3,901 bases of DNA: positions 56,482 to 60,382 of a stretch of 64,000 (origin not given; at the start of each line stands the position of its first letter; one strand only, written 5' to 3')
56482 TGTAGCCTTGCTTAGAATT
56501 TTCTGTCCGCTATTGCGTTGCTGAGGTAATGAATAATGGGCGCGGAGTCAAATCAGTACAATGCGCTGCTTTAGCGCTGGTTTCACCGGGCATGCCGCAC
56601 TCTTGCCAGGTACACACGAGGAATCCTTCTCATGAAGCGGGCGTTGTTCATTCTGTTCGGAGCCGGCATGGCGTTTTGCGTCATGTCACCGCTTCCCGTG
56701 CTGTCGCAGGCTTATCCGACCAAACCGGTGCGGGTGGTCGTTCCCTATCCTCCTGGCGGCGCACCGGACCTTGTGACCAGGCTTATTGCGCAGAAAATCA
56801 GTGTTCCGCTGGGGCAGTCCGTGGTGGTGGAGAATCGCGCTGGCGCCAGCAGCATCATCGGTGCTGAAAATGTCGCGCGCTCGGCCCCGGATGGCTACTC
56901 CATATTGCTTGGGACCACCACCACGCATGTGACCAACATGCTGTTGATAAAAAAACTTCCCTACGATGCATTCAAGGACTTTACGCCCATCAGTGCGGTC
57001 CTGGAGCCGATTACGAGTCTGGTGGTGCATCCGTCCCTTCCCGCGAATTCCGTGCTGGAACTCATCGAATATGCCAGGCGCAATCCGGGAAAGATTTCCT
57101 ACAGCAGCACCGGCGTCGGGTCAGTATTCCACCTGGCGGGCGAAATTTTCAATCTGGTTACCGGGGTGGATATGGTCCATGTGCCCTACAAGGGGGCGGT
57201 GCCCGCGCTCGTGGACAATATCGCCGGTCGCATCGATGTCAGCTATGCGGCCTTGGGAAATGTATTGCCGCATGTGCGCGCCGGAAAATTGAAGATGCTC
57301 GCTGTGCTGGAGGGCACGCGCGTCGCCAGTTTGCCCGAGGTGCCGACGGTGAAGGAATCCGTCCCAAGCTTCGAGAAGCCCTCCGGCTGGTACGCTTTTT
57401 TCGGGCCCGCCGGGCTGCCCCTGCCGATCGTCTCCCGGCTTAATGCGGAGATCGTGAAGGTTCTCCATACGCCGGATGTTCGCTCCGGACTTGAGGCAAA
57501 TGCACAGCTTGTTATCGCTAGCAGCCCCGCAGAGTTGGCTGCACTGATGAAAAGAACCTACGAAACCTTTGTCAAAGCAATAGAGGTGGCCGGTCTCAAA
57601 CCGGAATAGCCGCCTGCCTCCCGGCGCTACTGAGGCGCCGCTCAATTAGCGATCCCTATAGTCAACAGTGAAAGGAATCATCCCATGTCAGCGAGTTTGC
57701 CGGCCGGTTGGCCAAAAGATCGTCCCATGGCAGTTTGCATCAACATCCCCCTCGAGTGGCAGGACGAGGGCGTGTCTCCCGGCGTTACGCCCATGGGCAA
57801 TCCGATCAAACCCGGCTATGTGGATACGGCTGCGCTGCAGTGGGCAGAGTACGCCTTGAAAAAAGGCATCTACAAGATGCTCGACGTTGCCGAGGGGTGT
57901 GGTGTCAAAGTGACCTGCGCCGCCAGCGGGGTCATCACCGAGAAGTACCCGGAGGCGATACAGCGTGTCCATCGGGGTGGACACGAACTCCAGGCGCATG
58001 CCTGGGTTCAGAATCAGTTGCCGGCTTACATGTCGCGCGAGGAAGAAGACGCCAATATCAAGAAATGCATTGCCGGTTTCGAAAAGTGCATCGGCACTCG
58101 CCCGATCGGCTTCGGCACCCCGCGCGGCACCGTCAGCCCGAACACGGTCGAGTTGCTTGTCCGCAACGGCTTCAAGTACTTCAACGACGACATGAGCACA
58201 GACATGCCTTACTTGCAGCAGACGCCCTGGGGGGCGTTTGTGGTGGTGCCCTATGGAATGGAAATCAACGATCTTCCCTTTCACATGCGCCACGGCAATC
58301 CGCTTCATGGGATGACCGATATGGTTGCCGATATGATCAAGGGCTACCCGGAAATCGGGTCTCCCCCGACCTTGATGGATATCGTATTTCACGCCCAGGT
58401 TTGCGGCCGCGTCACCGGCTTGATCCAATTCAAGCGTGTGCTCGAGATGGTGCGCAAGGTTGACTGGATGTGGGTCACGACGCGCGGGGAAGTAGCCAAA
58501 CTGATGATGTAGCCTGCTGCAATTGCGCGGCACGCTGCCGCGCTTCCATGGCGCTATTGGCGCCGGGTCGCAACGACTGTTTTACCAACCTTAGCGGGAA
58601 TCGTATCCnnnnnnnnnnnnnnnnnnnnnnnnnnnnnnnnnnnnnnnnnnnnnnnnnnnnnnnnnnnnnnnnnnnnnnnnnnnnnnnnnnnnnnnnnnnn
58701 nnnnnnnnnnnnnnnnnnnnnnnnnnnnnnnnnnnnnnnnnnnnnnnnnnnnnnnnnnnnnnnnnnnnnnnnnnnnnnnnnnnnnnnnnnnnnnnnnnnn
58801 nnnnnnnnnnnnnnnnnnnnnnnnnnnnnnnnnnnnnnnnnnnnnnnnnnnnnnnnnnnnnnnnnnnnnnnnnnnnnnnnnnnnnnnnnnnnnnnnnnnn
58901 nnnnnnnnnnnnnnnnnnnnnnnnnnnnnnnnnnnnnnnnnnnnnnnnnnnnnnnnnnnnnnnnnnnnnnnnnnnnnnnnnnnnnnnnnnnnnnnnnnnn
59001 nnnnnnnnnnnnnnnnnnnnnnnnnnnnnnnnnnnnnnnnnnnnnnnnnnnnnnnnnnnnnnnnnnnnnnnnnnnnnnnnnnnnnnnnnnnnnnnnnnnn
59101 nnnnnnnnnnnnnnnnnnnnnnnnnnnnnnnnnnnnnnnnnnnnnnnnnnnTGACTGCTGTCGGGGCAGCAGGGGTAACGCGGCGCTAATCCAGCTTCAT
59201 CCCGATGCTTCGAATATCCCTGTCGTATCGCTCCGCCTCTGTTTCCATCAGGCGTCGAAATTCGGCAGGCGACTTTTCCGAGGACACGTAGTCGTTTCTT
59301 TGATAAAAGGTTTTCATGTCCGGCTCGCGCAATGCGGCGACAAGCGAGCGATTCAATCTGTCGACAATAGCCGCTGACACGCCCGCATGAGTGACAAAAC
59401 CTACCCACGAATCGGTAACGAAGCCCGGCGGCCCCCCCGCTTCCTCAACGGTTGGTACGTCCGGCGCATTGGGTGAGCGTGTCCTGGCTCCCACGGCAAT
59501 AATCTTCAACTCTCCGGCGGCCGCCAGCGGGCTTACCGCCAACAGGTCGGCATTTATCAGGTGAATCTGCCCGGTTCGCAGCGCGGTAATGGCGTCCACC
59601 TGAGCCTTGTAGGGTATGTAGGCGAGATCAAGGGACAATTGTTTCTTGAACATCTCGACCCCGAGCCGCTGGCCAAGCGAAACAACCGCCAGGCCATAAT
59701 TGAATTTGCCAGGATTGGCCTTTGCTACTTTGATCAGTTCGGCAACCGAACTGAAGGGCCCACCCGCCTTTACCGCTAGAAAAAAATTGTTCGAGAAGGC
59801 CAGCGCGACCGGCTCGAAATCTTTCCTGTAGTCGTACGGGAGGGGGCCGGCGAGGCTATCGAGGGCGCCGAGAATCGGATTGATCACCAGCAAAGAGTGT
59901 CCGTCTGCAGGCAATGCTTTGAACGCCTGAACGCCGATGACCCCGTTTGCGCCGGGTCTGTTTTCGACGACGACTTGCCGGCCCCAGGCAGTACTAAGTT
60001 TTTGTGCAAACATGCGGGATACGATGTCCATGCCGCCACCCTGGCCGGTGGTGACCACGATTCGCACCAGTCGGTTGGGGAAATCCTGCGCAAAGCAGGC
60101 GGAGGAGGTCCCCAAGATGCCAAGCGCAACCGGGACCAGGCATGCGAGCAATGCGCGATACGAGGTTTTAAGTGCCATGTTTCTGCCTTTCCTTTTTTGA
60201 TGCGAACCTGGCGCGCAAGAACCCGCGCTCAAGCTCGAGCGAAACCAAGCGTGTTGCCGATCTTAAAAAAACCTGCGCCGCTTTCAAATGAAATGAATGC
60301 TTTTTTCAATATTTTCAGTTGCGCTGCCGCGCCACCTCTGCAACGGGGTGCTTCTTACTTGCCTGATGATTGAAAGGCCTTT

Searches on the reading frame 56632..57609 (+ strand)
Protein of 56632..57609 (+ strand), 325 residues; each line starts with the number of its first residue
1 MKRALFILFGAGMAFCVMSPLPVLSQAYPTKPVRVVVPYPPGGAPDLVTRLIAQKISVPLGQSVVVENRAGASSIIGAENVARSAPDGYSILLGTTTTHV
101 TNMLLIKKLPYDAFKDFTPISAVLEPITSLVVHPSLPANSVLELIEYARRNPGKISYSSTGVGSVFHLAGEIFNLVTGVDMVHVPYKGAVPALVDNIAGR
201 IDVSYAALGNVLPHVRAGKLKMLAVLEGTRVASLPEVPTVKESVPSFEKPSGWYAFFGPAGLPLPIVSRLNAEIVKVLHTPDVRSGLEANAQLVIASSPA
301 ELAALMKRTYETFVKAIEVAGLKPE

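Call 8: search_protein_families(library=pfam, proteins=[window:56632-57609:+], max_evalue=0.001)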
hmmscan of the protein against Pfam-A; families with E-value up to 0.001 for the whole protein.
window:56632-57609:+ (325 aa): 1 family
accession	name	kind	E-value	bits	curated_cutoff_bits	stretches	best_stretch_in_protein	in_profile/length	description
PF03401.19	TctC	-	8.2e-65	219.5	27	1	48-314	1-266/274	Tripartite tricarboxylate transporter family receptor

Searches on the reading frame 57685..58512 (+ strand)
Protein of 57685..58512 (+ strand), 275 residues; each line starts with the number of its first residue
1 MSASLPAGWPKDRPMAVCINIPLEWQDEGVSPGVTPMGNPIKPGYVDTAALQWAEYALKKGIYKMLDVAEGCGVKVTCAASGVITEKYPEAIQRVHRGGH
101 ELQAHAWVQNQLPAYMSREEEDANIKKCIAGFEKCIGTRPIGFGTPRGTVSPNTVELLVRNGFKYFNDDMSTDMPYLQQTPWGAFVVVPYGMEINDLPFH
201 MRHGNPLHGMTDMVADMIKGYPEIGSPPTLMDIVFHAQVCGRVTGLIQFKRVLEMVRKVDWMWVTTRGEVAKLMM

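Call 8: search_protein_families(library=pfam, proteins=[window:57685-58512:+], max_evalue=0.001)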
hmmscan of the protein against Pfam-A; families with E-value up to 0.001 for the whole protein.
window:57685-58512:+ (275 aa): 2 families
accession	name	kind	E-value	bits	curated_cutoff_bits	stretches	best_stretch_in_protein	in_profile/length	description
PF01522.26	Polysacc_deac_1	-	3.6e-11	43.5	23.1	1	64-165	23-123/124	Polysaccharide deacetylase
PF03065.20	Glyco_hydro_57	-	9.3e-05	22.3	21.2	1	96-203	99-200/291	Glycosyl hydrolase family 57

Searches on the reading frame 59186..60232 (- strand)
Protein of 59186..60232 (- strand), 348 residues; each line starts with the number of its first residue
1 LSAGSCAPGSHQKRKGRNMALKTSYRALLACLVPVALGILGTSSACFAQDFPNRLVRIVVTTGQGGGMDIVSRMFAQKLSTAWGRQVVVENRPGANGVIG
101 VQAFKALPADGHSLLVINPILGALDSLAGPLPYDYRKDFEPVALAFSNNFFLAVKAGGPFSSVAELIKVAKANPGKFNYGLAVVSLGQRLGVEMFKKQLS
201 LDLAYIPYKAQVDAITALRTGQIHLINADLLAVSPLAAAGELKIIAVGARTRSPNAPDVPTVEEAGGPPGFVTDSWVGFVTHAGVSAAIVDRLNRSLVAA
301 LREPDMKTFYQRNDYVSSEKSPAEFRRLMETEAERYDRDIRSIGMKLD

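Call 8: search_protein_families(library=pfam, proteins=[window:59186-60232:-], max_evalue=0.001)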
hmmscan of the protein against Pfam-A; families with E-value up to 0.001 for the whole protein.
window:59186-60232:- (348 aa): 1 family
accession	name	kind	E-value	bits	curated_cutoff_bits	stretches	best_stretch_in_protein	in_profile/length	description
PF03401.19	TctC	-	4.7e-46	158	27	1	71-344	1-273/274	Tripartite tricarboxylate transporter family receptor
